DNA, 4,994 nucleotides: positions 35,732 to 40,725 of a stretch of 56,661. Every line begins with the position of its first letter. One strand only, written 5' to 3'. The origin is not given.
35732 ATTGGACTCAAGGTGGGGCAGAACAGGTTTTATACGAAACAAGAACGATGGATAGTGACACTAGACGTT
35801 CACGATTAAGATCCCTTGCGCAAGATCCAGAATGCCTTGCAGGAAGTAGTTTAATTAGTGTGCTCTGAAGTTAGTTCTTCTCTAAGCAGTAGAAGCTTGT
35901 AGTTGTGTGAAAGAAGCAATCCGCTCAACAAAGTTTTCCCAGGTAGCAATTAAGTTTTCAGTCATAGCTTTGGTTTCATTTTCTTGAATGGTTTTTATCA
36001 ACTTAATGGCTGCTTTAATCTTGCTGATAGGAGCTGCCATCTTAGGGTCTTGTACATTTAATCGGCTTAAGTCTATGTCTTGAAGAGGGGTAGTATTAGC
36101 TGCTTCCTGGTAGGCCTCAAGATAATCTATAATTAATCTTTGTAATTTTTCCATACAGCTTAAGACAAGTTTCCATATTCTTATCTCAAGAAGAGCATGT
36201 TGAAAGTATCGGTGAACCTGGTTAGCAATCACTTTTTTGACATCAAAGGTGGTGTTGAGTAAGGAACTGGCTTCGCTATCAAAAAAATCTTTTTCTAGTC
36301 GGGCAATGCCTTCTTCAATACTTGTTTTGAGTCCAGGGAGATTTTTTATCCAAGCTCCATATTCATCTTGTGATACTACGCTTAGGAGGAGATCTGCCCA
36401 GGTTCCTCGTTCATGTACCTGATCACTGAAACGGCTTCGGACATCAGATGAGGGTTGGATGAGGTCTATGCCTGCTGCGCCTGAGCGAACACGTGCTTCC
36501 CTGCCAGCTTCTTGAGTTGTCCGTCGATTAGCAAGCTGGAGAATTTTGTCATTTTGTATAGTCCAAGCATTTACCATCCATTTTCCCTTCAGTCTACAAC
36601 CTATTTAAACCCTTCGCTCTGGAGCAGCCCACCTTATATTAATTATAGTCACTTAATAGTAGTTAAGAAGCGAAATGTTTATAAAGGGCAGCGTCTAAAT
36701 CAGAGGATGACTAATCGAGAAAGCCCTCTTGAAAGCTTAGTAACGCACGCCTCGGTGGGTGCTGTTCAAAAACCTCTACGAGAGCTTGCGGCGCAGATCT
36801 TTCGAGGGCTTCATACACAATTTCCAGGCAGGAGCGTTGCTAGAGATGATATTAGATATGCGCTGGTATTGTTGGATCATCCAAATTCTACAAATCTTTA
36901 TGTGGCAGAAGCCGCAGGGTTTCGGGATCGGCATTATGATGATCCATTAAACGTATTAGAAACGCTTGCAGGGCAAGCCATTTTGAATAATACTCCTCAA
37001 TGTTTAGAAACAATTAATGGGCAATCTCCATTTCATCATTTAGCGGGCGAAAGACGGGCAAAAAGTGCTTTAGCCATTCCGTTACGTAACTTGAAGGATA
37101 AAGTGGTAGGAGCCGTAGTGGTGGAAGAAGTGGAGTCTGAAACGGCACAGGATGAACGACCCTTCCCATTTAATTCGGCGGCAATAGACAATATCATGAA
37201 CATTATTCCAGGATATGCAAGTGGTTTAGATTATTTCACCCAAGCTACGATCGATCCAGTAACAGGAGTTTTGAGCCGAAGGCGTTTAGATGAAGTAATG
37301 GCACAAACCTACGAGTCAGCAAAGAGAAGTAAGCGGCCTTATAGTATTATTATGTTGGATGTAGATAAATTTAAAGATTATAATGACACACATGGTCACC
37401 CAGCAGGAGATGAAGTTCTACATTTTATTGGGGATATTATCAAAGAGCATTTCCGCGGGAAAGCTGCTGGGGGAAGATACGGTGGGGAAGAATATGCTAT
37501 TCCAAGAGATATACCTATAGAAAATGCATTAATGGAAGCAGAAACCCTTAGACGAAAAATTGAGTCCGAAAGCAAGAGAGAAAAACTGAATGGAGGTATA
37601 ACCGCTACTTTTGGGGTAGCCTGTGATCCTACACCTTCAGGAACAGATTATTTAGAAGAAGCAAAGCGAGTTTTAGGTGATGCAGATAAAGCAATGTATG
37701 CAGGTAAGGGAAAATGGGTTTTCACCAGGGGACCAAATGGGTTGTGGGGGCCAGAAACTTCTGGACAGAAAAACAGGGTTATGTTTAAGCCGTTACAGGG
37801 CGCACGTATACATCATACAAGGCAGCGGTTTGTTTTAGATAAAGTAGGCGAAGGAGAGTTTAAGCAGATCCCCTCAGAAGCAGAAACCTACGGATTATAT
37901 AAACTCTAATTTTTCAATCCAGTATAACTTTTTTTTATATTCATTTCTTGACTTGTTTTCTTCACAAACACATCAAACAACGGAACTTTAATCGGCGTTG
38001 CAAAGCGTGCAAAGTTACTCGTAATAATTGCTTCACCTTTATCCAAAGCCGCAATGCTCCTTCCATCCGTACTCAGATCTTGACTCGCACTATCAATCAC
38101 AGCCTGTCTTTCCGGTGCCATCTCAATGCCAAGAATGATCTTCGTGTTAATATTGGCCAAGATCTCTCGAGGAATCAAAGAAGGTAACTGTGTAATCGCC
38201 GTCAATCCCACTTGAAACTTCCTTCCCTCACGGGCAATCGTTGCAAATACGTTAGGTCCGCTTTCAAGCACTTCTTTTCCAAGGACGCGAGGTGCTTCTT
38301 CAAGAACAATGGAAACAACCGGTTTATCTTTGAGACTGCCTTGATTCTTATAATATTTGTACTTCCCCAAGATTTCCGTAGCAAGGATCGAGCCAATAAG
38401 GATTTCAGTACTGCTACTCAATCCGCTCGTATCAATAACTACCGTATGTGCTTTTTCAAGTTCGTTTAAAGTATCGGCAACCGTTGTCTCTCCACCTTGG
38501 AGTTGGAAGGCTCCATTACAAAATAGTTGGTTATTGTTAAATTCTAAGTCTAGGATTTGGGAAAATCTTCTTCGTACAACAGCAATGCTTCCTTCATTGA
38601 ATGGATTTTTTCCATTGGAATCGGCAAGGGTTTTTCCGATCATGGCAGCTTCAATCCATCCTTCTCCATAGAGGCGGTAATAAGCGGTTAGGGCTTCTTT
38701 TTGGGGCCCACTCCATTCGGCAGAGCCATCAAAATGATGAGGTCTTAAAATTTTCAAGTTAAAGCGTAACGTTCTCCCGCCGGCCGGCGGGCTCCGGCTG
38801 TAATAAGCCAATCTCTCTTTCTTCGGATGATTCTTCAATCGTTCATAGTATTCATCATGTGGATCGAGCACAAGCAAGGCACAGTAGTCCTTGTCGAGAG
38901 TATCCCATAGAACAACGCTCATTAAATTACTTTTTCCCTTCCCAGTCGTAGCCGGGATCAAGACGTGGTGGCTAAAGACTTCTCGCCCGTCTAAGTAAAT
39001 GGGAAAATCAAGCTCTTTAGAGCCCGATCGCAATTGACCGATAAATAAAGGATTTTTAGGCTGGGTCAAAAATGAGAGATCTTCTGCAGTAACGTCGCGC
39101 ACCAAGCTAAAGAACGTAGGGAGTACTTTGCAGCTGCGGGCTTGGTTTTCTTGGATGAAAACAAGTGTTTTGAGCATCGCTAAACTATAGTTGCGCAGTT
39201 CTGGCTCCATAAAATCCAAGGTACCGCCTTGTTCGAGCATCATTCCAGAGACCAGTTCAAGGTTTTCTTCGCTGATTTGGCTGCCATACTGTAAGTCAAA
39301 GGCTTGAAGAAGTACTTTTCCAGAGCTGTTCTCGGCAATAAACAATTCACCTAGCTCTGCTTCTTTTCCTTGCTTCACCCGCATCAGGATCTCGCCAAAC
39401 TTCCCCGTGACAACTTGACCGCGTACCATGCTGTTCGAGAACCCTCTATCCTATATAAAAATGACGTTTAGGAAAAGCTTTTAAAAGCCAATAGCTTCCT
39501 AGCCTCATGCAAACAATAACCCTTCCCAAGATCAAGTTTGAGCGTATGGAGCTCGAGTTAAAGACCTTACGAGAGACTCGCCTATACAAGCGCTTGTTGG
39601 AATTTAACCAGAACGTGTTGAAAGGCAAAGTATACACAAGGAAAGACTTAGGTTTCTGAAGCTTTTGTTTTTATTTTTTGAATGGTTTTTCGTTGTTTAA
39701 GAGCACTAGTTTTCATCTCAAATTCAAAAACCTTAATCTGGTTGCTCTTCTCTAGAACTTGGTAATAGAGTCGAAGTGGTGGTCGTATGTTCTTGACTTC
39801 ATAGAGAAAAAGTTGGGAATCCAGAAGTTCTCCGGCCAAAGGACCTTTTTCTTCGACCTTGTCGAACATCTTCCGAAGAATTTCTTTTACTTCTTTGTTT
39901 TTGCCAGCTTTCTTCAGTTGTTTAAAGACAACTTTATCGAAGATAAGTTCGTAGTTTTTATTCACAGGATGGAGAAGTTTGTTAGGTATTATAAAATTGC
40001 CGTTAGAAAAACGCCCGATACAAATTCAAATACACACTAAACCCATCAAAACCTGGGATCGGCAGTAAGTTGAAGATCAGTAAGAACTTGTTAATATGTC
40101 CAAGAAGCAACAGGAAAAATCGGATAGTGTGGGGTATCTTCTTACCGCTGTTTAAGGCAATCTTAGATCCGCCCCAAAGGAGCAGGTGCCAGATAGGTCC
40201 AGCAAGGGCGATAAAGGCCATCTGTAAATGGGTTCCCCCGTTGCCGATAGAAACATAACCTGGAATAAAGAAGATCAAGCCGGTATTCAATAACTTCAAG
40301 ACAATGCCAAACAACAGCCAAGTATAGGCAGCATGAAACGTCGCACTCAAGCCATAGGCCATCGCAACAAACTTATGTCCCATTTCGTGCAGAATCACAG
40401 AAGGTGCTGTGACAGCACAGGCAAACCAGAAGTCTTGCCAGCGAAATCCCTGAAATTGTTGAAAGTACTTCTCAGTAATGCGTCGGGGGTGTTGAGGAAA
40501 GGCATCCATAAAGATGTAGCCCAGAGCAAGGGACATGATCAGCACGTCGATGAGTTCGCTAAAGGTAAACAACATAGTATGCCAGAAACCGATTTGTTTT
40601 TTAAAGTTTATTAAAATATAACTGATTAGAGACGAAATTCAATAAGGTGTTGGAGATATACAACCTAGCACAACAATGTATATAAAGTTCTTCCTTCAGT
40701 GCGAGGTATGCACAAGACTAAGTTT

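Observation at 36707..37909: GAF-GGDEF cyclase with an intact GGEEY active site in an otherwise archaeal gene context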

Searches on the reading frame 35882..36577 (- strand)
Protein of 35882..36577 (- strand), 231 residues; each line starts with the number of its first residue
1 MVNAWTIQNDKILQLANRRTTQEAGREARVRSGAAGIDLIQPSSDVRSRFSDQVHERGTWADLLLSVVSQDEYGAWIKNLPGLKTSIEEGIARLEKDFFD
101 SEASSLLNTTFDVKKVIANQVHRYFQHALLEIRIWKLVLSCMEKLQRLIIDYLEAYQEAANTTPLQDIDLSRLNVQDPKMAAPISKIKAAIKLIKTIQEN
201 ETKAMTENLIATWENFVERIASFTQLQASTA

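Call 4: search_protein_families(library=pfam, proteins=[window:35882-36577:-], max_evalue=0.01)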
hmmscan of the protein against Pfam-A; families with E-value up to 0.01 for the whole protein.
window:35882-36577:- (231 aa): 0 families

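Call 38: search_protein_families(library=padloc, proteins=[window:35882-36577:-], max_evalue=0.01)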
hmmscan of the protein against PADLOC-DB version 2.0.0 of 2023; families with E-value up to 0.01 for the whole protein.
window:35882-36577:- (231 aa): 0 families

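Call 39: search_protein_families(library=ncbifam, proteins=[window:35882-36577:-], max_evalue=0.01)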
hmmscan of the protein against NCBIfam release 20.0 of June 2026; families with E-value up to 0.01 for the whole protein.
window:35882-36577:- (231 aa): 0 families

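Call 43: find_homologous_proteins(query=window:35882-36577:-, max_evalue=0.01)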
Query window:35882-36577:- (231 aa): 1 proteins with E <= 0.01 among 350 candidates.
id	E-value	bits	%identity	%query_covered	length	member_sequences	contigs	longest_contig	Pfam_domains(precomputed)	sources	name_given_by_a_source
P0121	2.1e-144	496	100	100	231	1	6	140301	-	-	-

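Call 65: search_protein_representatives(protein=window:35882-36577:-)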
Query: 231 residues. Proteins with E-value up to 0.001 (for the whole library): 2; up to 1e-10: 1; up to 1e-30: 1. The best 2 are listed.
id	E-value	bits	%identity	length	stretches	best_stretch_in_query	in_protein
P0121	6.7e-145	496.4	100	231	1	1-231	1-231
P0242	7.3e-04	35.7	44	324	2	24-71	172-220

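Call 76: search_protein_families(library=pfam, proteins=[P0242], max_evalue=0.01)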
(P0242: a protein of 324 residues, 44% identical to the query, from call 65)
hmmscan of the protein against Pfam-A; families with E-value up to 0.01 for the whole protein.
P0242 (324 aa): 2 families
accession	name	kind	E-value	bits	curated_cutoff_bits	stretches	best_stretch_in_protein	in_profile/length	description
PF19669.4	DUF6172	-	0.002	18.6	27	0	91-132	39-78/95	Family of unknown function (DUF6172)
PF07359.16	LEAP-2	-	0.0076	16.5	27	0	71-102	18-48/77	Liver-expressed antimicrobial peptide 2 precursor (LEAP-2)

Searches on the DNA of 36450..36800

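Call 93: search_rna_families(source=window, start=36450, end=36800, threshold=evalue, max_evalue=1)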
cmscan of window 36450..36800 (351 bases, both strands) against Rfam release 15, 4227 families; matches with E-value up to 1: 0.
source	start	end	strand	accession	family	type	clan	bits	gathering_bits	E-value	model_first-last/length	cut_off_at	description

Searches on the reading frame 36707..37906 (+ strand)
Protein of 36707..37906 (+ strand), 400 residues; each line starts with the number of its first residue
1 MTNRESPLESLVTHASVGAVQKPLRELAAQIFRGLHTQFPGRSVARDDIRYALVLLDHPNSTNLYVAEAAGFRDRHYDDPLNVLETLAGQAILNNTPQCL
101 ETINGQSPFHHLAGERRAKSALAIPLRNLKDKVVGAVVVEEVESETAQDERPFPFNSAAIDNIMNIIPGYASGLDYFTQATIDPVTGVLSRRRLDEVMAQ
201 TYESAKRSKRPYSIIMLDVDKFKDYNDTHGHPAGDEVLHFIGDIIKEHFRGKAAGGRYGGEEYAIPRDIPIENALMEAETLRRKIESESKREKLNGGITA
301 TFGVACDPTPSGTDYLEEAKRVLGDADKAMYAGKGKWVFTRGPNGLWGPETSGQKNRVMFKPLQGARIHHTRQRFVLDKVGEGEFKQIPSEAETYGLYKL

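Call 4: search_protein_families(library=pfam, proteins=[window:36707-37906:+], max_evalue=0.01)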
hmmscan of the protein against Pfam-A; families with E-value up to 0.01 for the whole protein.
window:36707-37906:+ (400 aa): 1 family
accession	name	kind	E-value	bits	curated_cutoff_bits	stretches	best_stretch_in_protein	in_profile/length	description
PF00990.26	GGDEF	-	2.3e-28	99.4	23.8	1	180-334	1-155/161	Diguanylate cyclase, GGDEF domain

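Call 38: search_protein_families(library=padloc, proteins=[window:36707-37906:+], max_evalue=0.01)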
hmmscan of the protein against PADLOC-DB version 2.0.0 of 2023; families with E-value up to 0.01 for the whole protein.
window:36707-37906:+ (400 aa): 0 families

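Call 39: search_protein_families(library=ncbifam, proteins=[window:36707-37906:+], max_evalue=0.01)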
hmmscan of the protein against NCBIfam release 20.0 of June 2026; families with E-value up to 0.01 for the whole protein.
window:36707-37906:+ (400 aa): 20 families
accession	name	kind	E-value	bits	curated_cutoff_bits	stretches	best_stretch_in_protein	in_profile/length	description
TIGR00254.1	GGDEF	domain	2.2e-33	115.3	37.4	1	178-334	3-157/168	diguanylate cyclase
NF038266.1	diguan_SiaD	equivalog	3.1e-28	98.8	290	1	179-334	93-245/252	biofilm regulation diguanylate cyclase SiaD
NF007135.0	PRK09581.1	equivalog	1.1e-27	97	474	1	178-334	290-445/457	PleD family two-component system response regulator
NF007380.0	PRK09894.1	equivalog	1.2e-26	93.7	256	1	178-334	127-277/296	diguanylate cyclase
NF041606.1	dguan_cyc_DgcA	equivalog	9.1e-24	84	370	1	119-334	121-329/340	diguanylate cyclase DgcA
NF047654.1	DiguCycDgcRLepto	equivalog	5.5e-21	74.7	500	1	180-334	133-286/295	diguanylate cyclase DgcR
NF007423.1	PRK09966.1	equivalog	5.8e-20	71.5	325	1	178-334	237-390/390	diguanylate cyclase DgcN/YfiN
NF051473.1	DigCycDgcsShew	equivalog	4.8e-18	65.6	400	1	178-334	133-281/291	diguanylate cyclase DgcS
NF011955.1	PRK15426.1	equivalog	1.3e-17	63.1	408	1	179-323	397-542/564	cellulose biosynthesis regulator diguanylate cyclase DgcQ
NF007599.0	PRK10245.1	equivalog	1.1e-16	60.3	402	1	180-305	210-336/371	diguanylate cyclase AdrA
NF045675.1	PhdiestaseDibA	equivalog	8.5e-16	57.4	980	1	180-335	203-355/623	phosphodiesterase DibA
NF040885.1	diguan_DgcJ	equivalog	1.6e-14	53.6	500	1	183-304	344-462/493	diguanylate cyclase DgcJ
NF047872.1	GGDEF_GdpS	equivalog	5.5e-14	52.1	400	1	179-334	186-340/355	GGDEF domain-containing protein GdpS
NF007298.0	PRK09776.1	equivalog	1.2e-12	46.6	1135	1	179-286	683-791/1111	diguanylate cyclase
NF053781.1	cdiGMPphdstlr2612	equivalog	2.4e-12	45.4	1600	1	178-335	838-993/1268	Tlr1612 family c-di-GMP phosphodiesterase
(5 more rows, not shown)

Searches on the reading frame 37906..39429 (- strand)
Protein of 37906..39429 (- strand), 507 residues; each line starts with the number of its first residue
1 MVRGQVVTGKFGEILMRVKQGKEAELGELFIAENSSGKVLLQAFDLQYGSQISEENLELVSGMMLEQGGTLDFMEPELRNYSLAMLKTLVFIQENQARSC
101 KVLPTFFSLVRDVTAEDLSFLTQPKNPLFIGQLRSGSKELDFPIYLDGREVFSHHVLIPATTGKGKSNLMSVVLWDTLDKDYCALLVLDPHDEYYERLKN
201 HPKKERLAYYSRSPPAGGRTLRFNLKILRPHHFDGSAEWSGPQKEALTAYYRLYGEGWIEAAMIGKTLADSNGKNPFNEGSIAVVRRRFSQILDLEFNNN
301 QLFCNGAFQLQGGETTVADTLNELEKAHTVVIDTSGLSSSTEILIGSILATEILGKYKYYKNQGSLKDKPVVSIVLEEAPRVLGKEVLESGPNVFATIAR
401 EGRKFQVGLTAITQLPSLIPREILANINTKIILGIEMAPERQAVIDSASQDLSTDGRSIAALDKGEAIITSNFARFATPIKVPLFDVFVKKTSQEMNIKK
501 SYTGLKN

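Call 4: search_protein_families(library=pfam, proteins=[window:37906-39429:-], max_evalue=0.01)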
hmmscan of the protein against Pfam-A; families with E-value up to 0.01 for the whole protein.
window:37906-39429:- (507 aa): 1 family
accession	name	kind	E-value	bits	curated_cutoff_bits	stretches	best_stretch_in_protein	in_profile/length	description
PF01935.23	DUF87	-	3.7e-22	80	23.2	1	129-352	2-219/220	Helicase HerA, central domain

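Call 38: search_protein_families(library=padloc, proteins=[window:37906-39429:-], max_evalue=0.01)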
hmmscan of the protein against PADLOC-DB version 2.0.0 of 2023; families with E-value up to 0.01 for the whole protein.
window:37906-39429:- (507 aa): 14 families
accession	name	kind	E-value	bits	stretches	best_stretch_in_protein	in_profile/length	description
PDLC04105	HerA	-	1.1e-27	94.9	2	325-499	377-550/576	-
PDLC04140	mad8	-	3.4e-16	57.7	1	128-484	4-299/314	mads_8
PDLC04102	HerA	-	6.2e-15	52.6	2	322-500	460-635/654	-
PDLC04103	HerA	-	9.9e-15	51.9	2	356-499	426-571/579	-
PDLC04100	HerA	-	1.3e-11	41.9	1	363-483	433-556/580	-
PDLC02185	HerA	-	1.3e-11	41.9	1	363-482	439-561/585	-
PDLC04098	HerA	-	1.7e-11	41.4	1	323-432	480-596/686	-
PDLC01055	HerA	-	1.1e-09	35.6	2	359-471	407-513/532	Type III coevolved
PDLC02188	HerA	-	6.1e-08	30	1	325-472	375-532/578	-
PDLC04104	HerA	-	7.2e-08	29.6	1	393-482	247-336/379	-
PDLC04097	HerA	-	2.2e-07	27.9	1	393-482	503-592/618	-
PDLC04106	HerA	-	0.00029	17.5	1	369-435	510-581/667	-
PDLC04099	HerA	-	0.00045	17.6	1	143-195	159-211/214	-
PDLC04101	HerA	-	0.003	14.3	1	144-197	159-212/400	-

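Call 39: search_protein_families(library=ncbifam, proteins=[window:37906-39429:-], max_evalue=0.01)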
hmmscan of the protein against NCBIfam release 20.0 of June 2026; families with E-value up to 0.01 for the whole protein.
window:37906-39429:- (507 aa): 8 families
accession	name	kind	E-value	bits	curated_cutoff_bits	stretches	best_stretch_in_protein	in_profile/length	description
NF040819.1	helicase_HerA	equivalog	6.8e-26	90.9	970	2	370-475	403-507/561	DNA double-strand break repair helicase HerA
NF040937.1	HerA_Thermprot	equivalog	6.3e-25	87.5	800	2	316-487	296-466/487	DNA double-strand break repair helicase HerA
NF053655.1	CedD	equivalog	9.8e-18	64.1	600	2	367-481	416-524/527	DNA-translocating ATPase CedD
NF033849.1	ser_rich_anae_1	subfamily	2.3e-13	48.4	650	1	278-449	934-1104/1163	serine-rich protein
NF042943.1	HerA_antiphage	equivalog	1.2e-10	40.6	800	1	343-481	411-548/566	anti-phage-associated helicase HerA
NF042944.1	HerA_antiphage_2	equivalog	1.7e-07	30.4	850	1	326-472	376-532/576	anti-phage-associated helicase HerA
NF045975.1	VirB4_plasma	equivalog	7.2e-05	20.7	590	1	125-196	488-557/894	Mbov_0397 family ICE element conjugal transfer ATPase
TIGR03928.1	T7_EssCb_Firm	equivalog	0.0074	13.9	778.4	0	359-465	904-1010/1296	type VII secretion protein EssC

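Call 46: find_homologous_proteins(query=window:37906-39429:-, max_evalue=1e-20)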
Query window:37906-39429:- (507 aa): 2971 proteins with E <= 1e-20 among 8000 candidates; the best 120 are listed.
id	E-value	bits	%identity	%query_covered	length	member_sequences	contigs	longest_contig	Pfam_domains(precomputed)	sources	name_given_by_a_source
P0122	0.0e+0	1125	100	100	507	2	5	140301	PF01935.24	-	-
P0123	0.0e+0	1010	88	100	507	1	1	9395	PF01935.24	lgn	-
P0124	3.4e-295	997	87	100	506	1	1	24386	PF01935.24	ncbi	-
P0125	2.5e-272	922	83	97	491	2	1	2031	PF01935.24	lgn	-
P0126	8.8e-215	732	63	99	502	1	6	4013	PF01935.24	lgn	-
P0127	2.6e-214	731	64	96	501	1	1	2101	PF01935.24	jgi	jgi:hypothetical protein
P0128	3.5e-214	730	63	100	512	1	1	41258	PF01935.24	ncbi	-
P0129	9.5e-214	729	65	96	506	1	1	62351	PF01935.24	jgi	jgi:hypothetical protein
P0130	1.5e-213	728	64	96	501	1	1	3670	PF01935.24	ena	-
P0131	2.6e-212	724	64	96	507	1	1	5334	PF01935.24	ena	-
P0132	1.8e-211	721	62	100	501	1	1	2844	PF01935.24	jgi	jgi:DNA helicase HerA-like ATPase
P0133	2.6e-211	721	64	96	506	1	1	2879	PF01935.24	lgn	-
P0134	4.5e-211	720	64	96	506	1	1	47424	PF01935.24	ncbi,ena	-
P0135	1.2e-210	718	62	100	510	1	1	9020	PF01935.24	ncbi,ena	-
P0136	1.7e-210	718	63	100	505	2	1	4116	PF01935.24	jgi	-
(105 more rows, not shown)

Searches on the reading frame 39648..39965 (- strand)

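Call 4: search_protein_families(library=pfam, proteins=[window:39648-39965:-], max_evalue=0.01)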
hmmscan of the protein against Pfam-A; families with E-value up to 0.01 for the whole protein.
window:39648-39965:- (105 aa): 0 families

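Call 38: search_protein_families(library=padloc, proteins=[window:39648-39965:-], max_evalue=0.01)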
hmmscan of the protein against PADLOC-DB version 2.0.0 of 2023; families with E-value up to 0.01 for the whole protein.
window:39648-39965:- (105 aa): 1 family
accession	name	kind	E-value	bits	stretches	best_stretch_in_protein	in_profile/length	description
PDLC01951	CARF9--CARF_HEPN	-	0.00021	18.5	1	3-81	201-280/441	-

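Call 39: search_protein_families(library=ncbifam, proteins=[window:39648-39965:-], max_evalue=0.01)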
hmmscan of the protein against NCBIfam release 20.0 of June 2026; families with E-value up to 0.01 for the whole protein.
window:39648-39965:- (105 aa): 0 families

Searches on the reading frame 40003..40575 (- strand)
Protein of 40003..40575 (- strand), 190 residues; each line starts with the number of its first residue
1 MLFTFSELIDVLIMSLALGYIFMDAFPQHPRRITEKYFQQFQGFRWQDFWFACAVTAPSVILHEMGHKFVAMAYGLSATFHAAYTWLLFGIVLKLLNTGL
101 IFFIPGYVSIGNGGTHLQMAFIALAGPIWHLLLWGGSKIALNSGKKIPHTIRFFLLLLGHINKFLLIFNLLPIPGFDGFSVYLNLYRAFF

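Call 4: search_protein_families(library=pfam, proteins=[window:40003-40575:-], max_evalue=0.01)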
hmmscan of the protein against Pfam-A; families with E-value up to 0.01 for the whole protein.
window:40003-40575:- (190 aa): 1 family
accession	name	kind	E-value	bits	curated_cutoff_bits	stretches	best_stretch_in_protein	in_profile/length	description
PF02163.28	Peptidase_M50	-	9.1e-11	42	27.2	2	139-188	147-196/221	Peptidase family M50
